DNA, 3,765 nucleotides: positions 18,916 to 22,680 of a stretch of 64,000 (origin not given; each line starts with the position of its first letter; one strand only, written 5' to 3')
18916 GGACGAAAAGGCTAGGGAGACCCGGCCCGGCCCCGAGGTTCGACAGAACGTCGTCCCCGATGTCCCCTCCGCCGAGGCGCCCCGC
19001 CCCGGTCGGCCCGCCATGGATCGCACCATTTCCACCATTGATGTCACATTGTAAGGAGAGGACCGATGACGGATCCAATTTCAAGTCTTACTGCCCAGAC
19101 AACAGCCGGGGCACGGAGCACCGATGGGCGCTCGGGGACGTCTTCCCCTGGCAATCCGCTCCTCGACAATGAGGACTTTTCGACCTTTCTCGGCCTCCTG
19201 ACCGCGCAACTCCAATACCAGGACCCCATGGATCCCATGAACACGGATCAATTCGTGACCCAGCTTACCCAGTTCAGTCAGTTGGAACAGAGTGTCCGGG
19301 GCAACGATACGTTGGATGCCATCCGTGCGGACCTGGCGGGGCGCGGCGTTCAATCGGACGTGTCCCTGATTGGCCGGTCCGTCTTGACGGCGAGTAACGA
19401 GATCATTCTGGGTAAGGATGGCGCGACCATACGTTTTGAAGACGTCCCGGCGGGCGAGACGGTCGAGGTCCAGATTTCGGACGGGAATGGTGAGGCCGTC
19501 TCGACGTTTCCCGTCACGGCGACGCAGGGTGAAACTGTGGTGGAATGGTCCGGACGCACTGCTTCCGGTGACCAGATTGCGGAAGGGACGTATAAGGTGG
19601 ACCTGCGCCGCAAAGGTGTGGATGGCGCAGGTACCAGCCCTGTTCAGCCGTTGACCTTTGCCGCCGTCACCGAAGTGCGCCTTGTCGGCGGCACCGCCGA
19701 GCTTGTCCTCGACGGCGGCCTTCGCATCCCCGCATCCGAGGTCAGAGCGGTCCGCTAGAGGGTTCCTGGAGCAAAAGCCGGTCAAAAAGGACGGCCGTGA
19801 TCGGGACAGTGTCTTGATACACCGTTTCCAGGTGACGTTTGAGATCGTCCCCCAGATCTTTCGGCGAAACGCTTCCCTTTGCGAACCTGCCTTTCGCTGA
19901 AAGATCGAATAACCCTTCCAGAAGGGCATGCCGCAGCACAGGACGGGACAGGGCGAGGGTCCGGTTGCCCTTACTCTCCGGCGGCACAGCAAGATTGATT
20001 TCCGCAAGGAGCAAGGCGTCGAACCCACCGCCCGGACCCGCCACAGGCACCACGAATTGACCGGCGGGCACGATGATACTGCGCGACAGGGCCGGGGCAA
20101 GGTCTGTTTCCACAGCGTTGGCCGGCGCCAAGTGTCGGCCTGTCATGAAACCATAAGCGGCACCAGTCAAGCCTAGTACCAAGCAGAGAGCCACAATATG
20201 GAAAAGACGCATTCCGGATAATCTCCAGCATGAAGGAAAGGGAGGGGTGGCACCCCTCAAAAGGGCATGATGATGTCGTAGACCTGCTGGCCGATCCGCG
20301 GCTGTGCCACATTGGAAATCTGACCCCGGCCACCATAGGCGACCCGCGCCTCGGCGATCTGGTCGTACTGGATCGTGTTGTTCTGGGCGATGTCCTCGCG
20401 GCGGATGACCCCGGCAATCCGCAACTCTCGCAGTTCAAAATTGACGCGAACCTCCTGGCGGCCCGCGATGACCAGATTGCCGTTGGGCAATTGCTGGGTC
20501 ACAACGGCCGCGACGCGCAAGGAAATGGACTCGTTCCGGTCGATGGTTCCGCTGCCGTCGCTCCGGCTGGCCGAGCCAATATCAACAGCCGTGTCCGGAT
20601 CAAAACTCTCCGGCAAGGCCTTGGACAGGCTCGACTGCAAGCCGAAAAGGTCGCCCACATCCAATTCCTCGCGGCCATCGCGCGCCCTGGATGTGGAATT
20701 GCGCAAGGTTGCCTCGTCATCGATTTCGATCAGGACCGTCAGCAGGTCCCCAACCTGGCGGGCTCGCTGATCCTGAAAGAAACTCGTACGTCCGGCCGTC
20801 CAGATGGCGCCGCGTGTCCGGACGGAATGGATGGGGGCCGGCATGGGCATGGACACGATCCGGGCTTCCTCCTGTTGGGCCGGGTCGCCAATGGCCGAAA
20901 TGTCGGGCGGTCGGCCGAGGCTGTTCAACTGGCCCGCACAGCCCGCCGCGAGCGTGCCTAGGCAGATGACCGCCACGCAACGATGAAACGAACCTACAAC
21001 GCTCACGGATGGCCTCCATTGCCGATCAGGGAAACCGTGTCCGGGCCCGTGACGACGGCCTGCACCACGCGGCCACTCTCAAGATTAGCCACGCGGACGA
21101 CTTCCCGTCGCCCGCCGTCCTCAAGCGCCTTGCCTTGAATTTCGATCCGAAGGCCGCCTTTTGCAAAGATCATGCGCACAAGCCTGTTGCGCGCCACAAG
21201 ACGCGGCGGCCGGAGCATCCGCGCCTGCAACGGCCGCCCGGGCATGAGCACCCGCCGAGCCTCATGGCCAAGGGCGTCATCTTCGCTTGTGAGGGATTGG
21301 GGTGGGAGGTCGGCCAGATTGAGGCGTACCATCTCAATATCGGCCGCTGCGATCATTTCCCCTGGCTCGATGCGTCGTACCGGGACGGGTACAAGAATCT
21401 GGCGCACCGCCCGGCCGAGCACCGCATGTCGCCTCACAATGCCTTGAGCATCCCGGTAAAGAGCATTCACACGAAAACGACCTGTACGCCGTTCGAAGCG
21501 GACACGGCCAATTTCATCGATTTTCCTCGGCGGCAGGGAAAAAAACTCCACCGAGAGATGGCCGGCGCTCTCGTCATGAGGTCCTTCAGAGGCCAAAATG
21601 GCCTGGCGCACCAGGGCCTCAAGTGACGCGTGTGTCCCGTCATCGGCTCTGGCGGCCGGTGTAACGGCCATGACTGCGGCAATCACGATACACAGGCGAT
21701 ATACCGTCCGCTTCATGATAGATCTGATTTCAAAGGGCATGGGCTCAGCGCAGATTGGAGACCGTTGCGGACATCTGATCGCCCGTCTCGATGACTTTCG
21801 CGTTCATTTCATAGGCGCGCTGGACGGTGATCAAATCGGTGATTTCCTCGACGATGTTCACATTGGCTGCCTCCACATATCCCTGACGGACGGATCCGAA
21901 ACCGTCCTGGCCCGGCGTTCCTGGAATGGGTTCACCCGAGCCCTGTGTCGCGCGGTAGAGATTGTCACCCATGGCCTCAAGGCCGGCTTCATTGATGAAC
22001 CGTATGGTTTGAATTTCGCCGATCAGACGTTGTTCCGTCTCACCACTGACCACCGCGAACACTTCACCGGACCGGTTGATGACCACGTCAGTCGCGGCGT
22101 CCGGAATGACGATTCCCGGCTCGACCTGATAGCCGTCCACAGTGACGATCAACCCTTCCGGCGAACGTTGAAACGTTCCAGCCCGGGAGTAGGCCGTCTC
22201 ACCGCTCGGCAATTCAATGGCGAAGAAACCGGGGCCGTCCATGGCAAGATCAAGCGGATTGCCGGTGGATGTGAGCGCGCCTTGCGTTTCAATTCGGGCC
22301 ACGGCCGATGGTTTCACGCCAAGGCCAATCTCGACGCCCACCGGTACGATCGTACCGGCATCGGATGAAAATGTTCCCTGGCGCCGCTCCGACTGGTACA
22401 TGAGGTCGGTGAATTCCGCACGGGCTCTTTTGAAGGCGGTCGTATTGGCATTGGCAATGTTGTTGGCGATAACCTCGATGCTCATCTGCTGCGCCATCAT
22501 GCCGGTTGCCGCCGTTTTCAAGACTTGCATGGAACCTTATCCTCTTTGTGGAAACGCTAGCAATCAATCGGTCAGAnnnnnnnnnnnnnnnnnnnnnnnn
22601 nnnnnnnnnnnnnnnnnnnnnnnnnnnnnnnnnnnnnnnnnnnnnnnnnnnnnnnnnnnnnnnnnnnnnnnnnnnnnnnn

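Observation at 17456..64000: Two distinct flagellar gene sets placed tail to tail in one 46-kb block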

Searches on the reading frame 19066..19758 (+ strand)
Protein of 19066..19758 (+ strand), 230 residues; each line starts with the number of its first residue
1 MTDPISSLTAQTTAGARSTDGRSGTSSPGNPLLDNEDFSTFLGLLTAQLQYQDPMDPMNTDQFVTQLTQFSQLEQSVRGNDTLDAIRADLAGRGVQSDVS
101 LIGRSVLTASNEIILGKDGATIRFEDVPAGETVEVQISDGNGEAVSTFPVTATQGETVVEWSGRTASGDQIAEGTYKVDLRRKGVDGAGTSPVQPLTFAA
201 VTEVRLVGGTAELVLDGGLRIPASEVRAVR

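Call 5: search_protein_families(library=pfam, proteins=[window:19066-19758:+], max_evalue=0.01)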
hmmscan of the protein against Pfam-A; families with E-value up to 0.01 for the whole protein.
window:19066-19758:+ (230 aa): 4 families
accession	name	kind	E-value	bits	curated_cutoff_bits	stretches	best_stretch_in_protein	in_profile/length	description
PF03963.19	FlgD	-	2.7e-17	63.2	27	1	17-84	7-74/75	Flagellar hook capping protein - N-terminal region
PF13860.13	FlgD_ig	-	2.2e-09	37.6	27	1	118-180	8-73/79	FlgD Ig-like domain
PF13861.12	FLgD_tudor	-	8.1e-08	32.8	26.9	1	99-227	7-58/58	FlgD Tudor-like domain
PF23926.2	LtfC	-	0.0028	18.6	27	1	121-178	18-78/100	LtfC-like, beta-sandwich domain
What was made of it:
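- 19066..19758 (+): flgD1, hook cap. FlgD, FlgD_ig and FLgD_tudor domains (call 5).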

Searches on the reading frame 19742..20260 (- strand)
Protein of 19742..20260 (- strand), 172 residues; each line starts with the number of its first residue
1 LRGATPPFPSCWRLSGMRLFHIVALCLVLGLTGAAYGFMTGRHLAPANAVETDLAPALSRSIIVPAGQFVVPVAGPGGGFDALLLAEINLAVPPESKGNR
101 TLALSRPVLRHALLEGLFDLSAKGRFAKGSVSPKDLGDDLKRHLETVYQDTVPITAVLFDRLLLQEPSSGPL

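Call 5: search_protein_families(library=pfam, proteins=[window:19742-20260:-], max_evalue=0.01)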
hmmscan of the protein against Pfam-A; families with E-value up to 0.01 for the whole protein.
window:19742-20260:- (172 aa): 1 family
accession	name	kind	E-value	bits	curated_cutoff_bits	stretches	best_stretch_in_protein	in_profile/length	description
PF03748.19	FliL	-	0.00085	20.3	24.6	1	64-165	2-103/103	Flagellar basal body-associated protein FliL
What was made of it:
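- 19742..20260 (-): fliL-like gene. FliL 20.3 bits, weak (call 5).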

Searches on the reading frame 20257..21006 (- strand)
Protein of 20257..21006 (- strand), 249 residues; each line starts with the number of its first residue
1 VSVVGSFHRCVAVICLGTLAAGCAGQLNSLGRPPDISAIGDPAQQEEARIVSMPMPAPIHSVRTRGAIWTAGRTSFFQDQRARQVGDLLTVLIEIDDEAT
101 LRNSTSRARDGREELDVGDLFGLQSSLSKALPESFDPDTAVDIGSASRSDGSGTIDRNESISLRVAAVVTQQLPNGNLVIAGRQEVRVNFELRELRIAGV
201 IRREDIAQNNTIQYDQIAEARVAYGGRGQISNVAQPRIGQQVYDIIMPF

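Call 5: search_protein_families(library=pfam, proteins=[window:20257-21006:-], max_evalue=0.01)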
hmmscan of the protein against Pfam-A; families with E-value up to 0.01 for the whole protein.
window:20257-21006:- (249 aa): 1 family
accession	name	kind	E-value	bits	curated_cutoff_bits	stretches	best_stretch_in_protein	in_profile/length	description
PF02107.21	FlgH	-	3.4e-54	183.5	27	1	64-248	3-172/172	Flagellar L-ring protein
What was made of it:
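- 20257..21006 (-): flgH, L-ring. FlgH 183.5 bits (call 5).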

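Call 29: find_related_loci(query=window:20257-21006:-, collection=genome_contigs, flank=10000)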
Query window:20257-21006:- (249 aa) in genome_contigs; peptide patterns used: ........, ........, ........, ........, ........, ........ (x = any residue, [..] = any of these).
600 stretches matched a pattern (row limit reached: there are more); 553 encode a relative of the query (tblastn E <= 1e-3); the best 80 are kept; 80 distinct loci.
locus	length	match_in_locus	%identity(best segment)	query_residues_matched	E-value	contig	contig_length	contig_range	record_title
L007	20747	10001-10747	86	1-249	5e-135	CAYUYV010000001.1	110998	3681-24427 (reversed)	MAG TPA_asm: uncultured Alphaproteobacteria bacterium isolate SRP128890_co1_176 genome assembly, contig: NODE_245_length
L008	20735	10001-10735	55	7-249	5e-88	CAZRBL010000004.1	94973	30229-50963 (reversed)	MAG TPA_asm: uncultured Rhodospirillales bacterium isolate SRP141376_co5_419 genome assembly, contig: NODE_430_length_94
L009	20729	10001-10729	57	6-249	4e-86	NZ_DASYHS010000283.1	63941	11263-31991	MAG: Arenibaculum sp. isolate SMAG_U4246 k141_9527, whole genome shotgun sequence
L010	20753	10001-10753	50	1-249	5e-83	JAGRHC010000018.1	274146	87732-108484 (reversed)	MAG: Alphaproteobacteria bacterium isolate HKST-UBA19 2011-04-20_1_(paired)_contig_36736, whole genome shotgun sequence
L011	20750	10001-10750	51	2-249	1e-82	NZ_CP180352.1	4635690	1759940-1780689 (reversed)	MAG: Minwuia sp. isolate contig_746 chromosome, complete genome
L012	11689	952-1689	50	6-249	8e-82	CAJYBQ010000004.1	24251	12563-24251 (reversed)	MAG TPA_asm: uncultured Alphaproteobacteria bacterium isolate SRR5242446_bin.3_MetaBAT_v2.12.1_MAG genome assembly, cont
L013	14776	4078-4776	53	21-249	5e-82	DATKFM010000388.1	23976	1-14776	MAG TPA_asm: Verrucomicrobiia bacterium isolate SMAG_U14525 k141_7006932, whole genome shotgun sequence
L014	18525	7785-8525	53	6-249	4e-80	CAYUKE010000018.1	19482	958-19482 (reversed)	MAG TPA_asm: uncultured Geminicoccaceae bacterium isolate SRP128890_co1_126 genome assembly, contig: NODE_4494_length_19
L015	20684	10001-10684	53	22-249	2e-80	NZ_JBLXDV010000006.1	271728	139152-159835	MAG: Minwuia sp. isolate ES20-17 S20maxbin_out.039RE.5K@6, whole genome shotgun sequence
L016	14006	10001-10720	53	11-249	7e-80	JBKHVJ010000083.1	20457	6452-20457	MAG: Alphaproteobacteria bacterium isolate B_bin_12_orig k127_297071, whole genome shotgun sequence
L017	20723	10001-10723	54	11-249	1e-79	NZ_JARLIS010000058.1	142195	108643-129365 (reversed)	MAG: Parvibaculum sp. isolate MAG_BA296 MetaBAT2_Bin_296_Anoxic_k141_2706463, whole genome shotgun sequence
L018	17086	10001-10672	52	26-249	2e-79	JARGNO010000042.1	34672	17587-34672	MAG: Minwuia sp. isolate bin_bo_oilr1.009 NODE_911_length_34672_cov_6.225727, whole genome shotgun sequence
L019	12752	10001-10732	52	10-249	1e-79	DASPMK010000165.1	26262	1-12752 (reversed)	MAG TPA_asm: Azospirillaceae bacterium isolate SMAG_U12090 k141_229162, whole genome shotgun sequence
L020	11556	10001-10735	52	10-249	1e-79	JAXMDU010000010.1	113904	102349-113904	MAG: Alphaproteobacteria bacterium isolate STL-PRO44 C3.172.fa-10, whole genome shotgun sequence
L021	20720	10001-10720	52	11-249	3e-79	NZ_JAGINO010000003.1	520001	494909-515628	Azospirillum picis strain IMMIB TAR-3 Ga0451089_03, whole genome shotgun sequence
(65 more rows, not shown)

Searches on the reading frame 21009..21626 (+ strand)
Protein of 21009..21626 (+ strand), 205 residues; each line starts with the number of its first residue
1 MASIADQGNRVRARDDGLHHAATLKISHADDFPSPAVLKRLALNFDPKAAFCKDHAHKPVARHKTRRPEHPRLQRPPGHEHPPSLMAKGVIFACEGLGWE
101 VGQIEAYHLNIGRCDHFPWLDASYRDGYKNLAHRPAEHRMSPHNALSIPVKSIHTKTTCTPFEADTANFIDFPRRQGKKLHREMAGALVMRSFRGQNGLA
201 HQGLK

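Call 5: search_protein_families(library=pfam, proteins=[window:21009-21626:+], max_evalue=0.01)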
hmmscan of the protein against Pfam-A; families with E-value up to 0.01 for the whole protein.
window:21009-21626:+ (205 aa): 0 families

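Call 9: search_protein_families(library=pfam, proteins=[window:21009-21626:+], max_evalue=0.1)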
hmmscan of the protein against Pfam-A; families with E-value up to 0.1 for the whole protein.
window:21009-21626:+ (205 aa): 0 families

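Call 23: search_protein_families(library=ncbifam, proteins=[window:21009-21626:+], max_evalue=0.01)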
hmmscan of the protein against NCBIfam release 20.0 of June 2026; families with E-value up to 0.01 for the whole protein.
window:21009-21626:+ (205 aa): 0 families
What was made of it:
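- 21009..21626 (+): Unknown 205-aa protein. No Pfam or NCBIfam match (calls 5, 9, 23).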

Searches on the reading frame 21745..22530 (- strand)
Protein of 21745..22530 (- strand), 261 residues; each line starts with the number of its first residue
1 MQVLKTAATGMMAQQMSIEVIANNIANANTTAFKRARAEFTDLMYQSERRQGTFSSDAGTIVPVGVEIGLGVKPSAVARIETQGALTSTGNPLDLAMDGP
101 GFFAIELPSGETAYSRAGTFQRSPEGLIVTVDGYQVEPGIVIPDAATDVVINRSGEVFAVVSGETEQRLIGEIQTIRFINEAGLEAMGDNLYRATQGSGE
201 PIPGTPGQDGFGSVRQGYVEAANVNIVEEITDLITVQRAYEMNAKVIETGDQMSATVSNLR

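Call 5: search_protein_families(library=pfam, proteins=[window:21745-22530:-], max_evalue=0.01)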
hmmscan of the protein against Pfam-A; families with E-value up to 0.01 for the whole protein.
window:21745-22530:- (261 aa): 3 families
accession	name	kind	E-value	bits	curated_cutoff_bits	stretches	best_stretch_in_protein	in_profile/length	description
PF22692.1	LlgE_F_G_D1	-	2.7e-22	79.1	27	1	96-159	1-64/64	Flagellar hook protein FlgE/F/G D1 domain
PF06429.18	Flg_bbr_C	-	8.1e-21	73.7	23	1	215-260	1-46/46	Flagellar basal body rod FlgEFG protein C-terminal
PF00460.25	Flg_bb_rod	-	8.3e-10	38.9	20.7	1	4-34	1-31/31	Flagella basal body rod protein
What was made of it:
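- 21745..23308 (-): flgG (21745-22530) and flgF (22577-23308), distal rod. Flg_bb_rod, LlgE_F_G_D1 and Flg_bbr_C domains (call 5).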
